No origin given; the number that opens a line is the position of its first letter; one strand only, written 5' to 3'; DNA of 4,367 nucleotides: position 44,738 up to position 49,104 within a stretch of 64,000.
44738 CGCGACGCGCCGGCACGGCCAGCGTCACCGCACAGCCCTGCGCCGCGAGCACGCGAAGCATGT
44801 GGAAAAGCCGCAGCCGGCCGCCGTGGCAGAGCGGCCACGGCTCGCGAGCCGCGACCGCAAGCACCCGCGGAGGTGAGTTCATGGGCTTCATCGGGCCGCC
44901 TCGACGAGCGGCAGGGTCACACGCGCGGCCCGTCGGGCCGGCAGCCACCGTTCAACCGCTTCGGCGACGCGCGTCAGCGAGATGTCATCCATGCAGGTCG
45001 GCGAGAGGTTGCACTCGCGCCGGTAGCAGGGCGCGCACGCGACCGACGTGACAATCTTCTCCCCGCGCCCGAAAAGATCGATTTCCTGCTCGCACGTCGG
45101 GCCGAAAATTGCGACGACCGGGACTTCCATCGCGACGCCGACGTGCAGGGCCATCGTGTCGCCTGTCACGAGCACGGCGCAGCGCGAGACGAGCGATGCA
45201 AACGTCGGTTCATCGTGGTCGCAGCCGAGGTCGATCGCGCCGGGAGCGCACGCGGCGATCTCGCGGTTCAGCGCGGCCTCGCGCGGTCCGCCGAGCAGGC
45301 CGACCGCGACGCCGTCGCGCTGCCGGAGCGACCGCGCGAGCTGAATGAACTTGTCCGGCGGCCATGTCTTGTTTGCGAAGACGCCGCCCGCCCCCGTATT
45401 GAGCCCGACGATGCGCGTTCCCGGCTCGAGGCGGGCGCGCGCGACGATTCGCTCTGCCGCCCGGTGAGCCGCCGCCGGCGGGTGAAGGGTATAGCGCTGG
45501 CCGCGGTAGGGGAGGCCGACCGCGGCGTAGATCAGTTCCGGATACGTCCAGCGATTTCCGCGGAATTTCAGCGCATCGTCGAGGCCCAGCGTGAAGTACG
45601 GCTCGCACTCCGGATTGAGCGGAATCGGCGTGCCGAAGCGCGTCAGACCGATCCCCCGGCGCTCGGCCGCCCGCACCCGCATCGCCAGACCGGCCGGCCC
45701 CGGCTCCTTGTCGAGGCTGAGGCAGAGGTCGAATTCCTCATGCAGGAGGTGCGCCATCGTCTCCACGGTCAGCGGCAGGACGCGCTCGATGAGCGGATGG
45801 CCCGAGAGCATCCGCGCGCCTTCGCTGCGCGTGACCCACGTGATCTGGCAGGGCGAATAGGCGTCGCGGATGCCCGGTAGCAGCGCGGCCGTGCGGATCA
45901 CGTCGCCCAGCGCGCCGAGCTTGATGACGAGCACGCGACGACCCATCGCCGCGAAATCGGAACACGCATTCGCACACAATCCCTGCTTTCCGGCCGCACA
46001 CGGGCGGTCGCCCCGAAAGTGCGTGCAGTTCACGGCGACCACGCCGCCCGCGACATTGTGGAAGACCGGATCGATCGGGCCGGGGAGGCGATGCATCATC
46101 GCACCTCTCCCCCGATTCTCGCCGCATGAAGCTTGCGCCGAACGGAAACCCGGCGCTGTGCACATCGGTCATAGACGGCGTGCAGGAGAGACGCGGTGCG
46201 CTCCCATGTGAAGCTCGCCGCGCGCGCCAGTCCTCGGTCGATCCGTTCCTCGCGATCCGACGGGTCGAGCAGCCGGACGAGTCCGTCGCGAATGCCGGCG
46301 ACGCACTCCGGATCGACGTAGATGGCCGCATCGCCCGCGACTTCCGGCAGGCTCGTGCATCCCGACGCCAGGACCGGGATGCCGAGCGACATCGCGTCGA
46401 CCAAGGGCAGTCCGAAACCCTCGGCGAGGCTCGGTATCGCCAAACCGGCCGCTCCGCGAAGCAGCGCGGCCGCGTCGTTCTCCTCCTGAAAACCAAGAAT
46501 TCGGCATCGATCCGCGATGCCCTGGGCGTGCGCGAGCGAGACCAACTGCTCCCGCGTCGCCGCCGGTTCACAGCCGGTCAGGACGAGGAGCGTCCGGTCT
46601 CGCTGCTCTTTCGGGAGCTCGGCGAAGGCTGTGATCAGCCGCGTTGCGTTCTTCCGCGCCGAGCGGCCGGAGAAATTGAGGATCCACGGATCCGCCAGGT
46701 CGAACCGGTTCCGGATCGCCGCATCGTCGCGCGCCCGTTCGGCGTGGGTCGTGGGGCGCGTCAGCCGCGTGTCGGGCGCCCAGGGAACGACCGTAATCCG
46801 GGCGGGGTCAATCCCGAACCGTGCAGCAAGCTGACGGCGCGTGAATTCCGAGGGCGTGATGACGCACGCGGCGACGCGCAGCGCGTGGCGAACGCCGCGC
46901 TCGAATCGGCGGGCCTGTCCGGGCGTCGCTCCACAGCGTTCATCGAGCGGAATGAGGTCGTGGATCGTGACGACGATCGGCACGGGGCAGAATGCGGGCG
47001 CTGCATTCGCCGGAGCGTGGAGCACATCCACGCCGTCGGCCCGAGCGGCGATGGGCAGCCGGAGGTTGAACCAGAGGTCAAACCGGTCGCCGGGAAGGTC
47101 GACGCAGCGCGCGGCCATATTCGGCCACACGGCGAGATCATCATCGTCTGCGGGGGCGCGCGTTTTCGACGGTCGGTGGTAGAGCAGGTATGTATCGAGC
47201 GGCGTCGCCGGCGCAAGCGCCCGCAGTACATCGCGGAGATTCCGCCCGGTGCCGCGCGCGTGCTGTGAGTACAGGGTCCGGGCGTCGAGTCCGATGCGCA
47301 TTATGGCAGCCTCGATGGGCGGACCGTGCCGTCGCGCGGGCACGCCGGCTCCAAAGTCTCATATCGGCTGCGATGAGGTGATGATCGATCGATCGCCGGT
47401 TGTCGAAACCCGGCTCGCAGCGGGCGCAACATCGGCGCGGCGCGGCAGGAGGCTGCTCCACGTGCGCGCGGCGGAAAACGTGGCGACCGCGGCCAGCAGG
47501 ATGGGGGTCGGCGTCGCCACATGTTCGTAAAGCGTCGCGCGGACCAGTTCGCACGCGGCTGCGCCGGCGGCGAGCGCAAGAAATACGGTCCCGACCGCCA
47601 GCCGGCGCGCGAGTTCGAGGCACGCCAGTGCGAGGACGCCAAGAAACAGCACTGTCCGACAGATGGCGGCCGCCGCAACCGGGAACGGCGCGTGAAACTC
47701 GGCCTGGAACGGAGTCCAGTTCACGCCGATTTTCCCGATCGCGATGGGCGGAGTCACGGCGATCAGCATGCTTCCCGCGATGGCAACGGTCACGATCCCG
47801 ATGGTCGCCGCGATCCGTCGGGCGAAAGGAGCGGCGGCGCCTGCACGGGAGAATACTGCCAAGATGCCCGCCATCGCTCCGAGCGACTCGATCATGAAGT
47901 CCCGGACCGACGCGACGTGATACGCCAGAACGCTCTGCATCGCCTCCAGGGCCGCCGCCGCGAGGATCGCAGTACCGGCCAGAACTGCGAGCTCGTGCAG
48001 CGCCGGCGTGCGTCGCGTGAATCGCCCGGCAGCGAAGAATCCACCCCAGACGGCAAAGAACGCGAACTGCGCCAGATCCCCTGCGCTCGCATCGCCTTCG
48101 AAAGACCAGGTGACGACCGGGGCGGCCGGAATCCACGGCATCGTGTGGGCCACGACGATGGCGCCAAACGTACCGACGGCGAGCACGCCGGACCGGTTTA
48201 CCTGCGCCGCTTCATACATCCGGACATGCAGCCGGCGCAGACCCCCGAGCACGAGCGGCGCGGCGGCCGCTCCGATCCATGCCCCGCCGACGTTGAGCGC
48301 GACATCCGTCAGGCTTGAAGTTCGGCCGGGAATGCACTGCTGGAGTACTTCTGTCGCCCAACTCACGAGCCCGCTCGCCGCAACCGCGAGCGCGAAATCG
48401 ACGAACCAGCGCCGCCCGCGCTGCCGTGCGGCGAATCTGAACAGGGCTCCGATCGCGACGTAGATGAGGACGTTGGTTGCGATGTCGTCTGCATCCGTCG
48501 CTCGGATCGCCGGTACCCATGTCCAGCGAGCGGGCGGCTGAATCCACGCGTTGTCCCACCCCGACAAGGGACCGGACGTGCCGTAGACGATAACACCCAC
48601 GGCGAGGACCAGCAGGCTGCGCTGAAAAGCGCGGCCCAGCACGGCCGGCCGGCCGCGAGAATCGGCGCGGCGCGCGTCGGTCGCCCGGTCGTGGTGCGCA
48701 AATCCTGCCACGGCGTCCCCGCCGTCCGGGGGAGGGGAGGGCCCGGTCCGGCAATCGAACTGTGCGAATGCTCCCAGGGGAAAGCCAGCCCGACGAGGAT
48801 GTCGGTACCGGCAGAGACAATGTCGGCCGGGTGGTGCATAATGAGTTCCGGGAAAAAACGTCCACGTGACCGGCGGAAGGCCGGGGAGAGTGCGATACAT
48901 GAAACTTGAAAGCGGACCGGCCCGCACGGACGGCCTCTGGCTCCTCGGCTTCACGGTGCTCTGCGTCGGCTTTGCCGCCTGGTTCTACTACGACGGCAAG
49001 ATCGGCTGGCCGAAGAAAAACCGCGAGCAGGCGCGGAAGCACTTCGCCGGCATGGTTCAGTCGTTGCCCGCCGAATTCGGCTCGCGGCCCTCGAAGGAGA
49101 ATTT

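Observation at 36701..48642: Roughly 12-kb single-strand glycan/LPS-like biosynthesis operon with several unusual domain fusions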

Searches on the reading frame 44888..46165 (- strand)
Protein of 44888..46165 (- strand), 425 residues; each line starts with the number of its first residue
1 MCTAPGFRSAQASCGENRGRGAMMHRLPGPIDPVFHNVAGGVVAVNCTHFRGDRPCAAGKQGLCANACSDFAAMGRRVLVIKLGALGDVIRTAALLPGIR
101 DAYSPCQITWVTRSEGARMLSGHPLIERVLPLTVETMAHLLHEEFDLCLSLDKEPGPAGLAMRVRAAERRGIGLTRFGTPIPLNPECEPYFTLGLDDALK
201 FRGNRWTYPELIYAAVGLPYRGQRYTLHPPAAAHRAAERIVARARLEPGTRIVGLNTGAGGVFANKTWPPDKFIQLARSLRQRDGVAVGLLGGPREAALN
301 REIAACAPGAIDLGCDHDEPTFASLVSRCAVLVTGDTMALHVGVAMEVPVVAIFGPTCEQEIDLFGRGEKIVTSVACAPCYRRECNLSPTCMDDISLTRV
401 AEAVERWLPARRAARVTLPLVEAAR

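Call 5: search_protein_families(library=pfam, proteins=[window:44888-46165:-], max_evalue=0.01)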
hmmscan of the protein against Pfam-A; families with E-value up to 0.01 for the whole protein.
window:44888-46165:- (425 aa): 1 family
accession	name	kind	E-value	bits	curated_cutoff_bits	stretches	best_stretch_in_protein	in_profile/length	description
PF01075.23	Glyco_transf_9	-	6.8e-16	58.8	22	1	242-388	102-244/247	Glycosyltransferase family 9 (heptosyltransferase)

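Call 6: search_protein_families(library=ncbifam, proteins=[window:44888-46165:-], max_evalue=0.01)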
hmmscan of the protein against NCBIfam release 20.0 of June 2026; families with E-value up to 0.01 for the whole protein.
window:44888-46165:- (425 aa): 6 families
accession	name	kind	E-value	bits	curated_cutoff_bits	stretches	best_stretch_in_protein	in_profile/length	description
TIGR02193.1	heptsyl_trn_I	equivalog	1.1e-20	74.1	185.3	2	264-406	192-318/320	lipopolysaccharide heptosyltransferase I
TIGR02195.1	heptsyl_trn_II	equivalog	3.1e-19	69.3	134.6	1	235-406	159-336/339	lipopolysaccharide heptosyltransferase II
NF008204.0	PRK10964.1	equivalog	1.7e-08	34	437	1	77-134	2-59/322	lipopolysaccharide heptosyltransferase RfaC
TIGR02201.1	heptsyl_trn_III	equivalog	1.9e-07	30.4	170.2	1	255-358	186-290/344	putative lipopolysaccharide heptosyltransferase III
NF008162.0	PRK10916.1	equivalog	7e-07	28.7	569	1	240-358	170-291/348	ADP-heptose--LPS heptosyltransferase RfaF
NF007742.0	PRK10422.1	equivalog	8e-07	28.2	467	1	266-357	197-291/352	lipopolysaccharide core heptosyltransferase RfaQ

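Call 38: search_solved_structures(query=window:44888-46099:-, max_evalue=0.01)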
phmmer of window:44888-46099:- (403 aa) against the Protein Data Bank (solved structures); distinct sequences matched with E-value up to 0.01: 5.
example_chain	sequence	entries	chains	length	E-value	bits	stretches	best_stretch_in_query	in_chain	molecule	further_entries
3tov_A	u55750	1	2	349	3.4e-10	42.4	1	230-335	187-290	Glycosyl transferase family 9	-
6dfe_A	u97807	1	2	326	6.8e-07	31.6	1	55-113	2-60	ADP-heptose--LPS heptosyltransferase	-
2gt1_A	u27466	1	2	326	6.8e-07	31.6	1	55-113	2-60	Lipopolysaccharide heptosyltransferase-1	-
2h1f_A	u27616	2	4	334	7.3e-07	31.4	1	55-113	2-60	Lipopolysaccharide heptosyltransferase-1 | Lipopolysaccharide heptosyltransferase 1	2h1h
1psw_A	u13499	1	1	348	4.1e-05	25.7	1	242-336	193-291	ADP-HEPTOSE LPS HEPTOSYLTRANSFERASE II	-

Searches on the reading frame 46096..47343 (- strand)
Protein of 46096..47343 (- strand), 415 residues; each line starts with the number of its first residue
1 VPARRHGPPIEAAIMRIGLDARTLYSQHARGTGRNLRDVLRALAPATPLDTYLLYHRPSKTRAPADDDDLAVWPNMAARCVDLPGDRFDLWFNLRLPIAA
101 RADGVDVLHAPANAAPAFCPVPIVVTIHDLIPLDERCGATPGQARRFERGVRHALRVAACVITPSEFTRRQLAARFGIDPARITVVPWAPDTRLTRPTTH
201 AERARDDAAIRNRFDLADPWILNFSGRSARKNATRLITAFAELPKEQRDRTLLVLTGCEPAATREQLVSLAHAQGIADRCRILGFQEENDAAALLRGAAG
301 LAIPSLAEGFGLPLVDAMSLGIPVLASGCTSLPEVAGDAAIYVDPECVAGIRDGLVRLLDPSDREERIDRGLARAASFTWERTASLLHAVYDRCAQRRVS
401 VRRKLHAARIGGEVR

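Call 5: search_protein_families(library=pfam, proteins=[window:46096-47343:-], max_evalue=0.01)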
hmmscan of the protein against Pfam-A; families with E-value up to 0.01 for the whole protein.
window:46096-47343:- (415 aa): 5 families
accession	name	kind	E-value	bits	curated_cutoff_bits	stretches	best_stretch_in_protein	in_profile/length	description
PF00534.26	Glycos_transf_1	-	1.5e-22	80.4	26.4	1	217-368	13-165/172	Glycosyl transferases group 1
PF13692.12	Glyco_trans_1_4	-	2.6e-19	70.3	27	1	224-360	6-141/142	Glycosyl transferases group 1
PF13439.12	Glyco_transf_4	-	1.3e-16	61.5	28.5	1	79-191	47-167/170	Glycosyltransferase Family 4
PF20706.3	GT4-conflict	-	2e-10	40.7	26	1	229-330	210-314/385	Family 4 Glycosyltransferase in conflict systems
PF13579.12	Glyco_trans_4_4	-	1.1e-09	39.2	29.7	1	31-187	2-156/158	Glycosyl transferase 4-like domain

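Call 6: search_protein_families(library=ncbifam, proteins=[window:46096-47343:-], max_evalue=0.01)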
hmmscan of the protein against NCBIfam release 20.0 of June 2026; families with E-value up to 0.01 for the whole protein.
window:46096-47343:- (415 aa): 19 families
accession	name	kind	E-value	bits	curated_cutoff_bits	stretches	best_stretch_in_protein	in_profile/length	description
TIGR04047.1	MSMEG_0565_glyc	hypoth_equivalog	1e-26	93.9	259.85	1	152-392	133-372/373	MSMEG_0565 family glycosyltransferase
TIGR03449.1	mycothiol_MshA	equivalog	1.6e-22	80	462.5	1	121-395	126-404/406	D-inositol-3-phosphate glycosyltransferase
TIGR03999.1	thiol_BshA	equivalog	2.1e-13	50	273.7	1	142-393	129-372/375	N-acetyl-alpha-D-glucosaminyl L-malate synthase BshA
TIGR03088.1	stp2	hypoth_equivalog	6.3e-12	45.2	409.05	1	172-358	151-335/374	TIGR03088 family PEP-CTERM/XrtA system glycosyltransferase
TIGR02149.1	glgA_Coryne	subfamily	5.7e-11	42.2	302.4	1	118-340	104-326/391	glycogen synthase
NF038295.1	EPS_HpsP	equivalog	2.2e-10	40.1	550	1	169-392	165-385/388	hormogonium polysaccharide biosynthesis glycosyltransferase HpsP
NF053787.1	GlcN_PG_synth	equivalog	4.2e-09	35.7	480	1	119-391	105-356/361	N-acetylglucosaminyl phosphatidylglycerol synthase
NF041876.1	EPS_EpsE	equivalog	1.5e-08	34.3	400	1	231-369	227-369/389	exopolysaccharide biosynthesis GT4 family glycosyltransferase EpsE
TIGR02472.1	sucr_P_syn_N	equivalog_domain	1.4e-07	30.7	576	1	153-259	180-289/439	sucrose-phosphate synthase, putative, glycosyltransferase domain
TIGR04157.1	glyco_rSAM_CFB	subfamily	7.8e-07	28.4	400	1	154-339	166-342/406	TIGR04157 family glycosyltransferase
NF047684.1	TeichurnBiosyTuaC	equivalog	1.6e-06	27.4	550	1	203-394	202-389/391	teichuronic acid biosynthesis protein TuaC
NF012028.0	PRK15484.1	subfamily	1e-05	24.8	618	1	159-367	141-350/380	lipopolysaccharide N-acetylglucosaminyltransferase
NF038229.1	Glyco4_Geo_Pelo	equivalog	5.4e-05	22.4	400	1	150-327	102-267/338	GPMC system family 4 glycosyltransferase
NF007396.0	PRK09922.1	equivalog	9.2e-05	21.5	385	1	242-333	205-295/361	lipopolysaccharide 1,6-galactosyltransferase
NF038298.1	EPS_HpsO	equivalog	0.0001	21.2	575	1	307-375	298-367/388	hormogonium polysaccharide biosynthesis glycosyltransferase HpsO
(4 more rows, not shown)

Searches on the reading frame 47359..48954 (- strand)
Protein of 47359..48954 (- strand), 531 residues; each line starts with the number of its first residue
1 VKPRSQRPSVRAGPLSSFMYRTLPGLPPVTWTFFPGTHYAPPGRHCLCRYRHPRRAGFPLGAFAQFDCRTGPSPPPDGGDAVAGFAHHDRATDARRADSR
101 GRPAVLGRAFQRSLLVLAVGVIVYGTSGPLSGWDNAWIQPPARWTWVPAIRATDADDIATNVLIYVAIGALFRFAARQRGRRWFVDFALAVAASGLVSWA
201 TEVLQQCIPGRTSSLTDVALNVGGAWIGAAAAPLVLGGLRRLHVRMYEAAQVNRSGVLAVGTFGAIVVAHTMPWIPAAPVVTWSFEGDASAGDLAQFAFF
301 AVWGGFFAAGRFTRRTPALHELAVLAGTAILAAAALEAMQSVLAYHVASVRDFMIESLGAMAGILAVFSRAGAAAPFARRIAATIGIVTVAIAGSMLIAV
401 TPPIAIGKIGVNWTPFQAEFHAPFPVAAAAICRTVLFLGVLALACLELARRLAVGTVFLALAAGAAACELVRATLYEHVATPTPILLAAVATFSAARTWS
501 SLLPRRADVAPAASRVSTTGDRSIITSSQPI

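Call 5: search_protein_families(library=pfam, proteins=[window:47359-48954:-], max_evalue=0.01)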
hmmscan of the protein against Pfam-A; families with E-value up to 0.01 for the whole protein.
window:47359-48954:- (531 aa): 1 family
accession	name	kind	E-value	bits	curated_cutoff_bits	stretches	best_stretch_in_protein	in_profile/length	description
PF04892.17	VanZ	-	6.7e-17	62.7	30.1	2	155-234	55-124/126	VanZ like family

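Call 6: search_protein_families(library=ncbifam, proteins=[window:47359-48954:-], max_evalue=0.01)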
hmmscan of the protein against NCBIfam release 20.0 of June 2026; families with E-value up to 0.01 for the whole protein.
window:47359-48954:- (531 aa): 1 family
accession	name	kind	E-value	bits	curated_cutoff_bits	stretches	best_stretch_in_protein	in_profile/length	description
NF037970.1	vanZ_1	subfamily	3.8e-07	30.7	20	1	162-225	47-109/109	VanZ family protein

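Call 45: find_homologous_proteins(query=window:47359-48711:-, max_evalue=0.001)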
Query window:47359-48711:- (450 aa): 3 proteins with E <= 0.001 among 8000 candidates.
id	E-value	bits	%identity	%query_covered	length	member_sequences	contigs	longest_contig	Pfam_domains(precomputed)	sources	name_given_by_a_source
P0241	5.6e-271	917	96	100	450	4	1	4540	PF04892.18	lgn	-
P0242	2.0e-203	694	78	95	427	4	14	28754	PF04892.18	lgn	-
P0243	2.2e-10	58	35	33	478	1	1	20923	PF04892.18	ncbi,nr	ncbi:MAG TPA: VanZ family protein [Phycisphaerae bacterium]|nr:VanZ family protein [Phycisphaerae ba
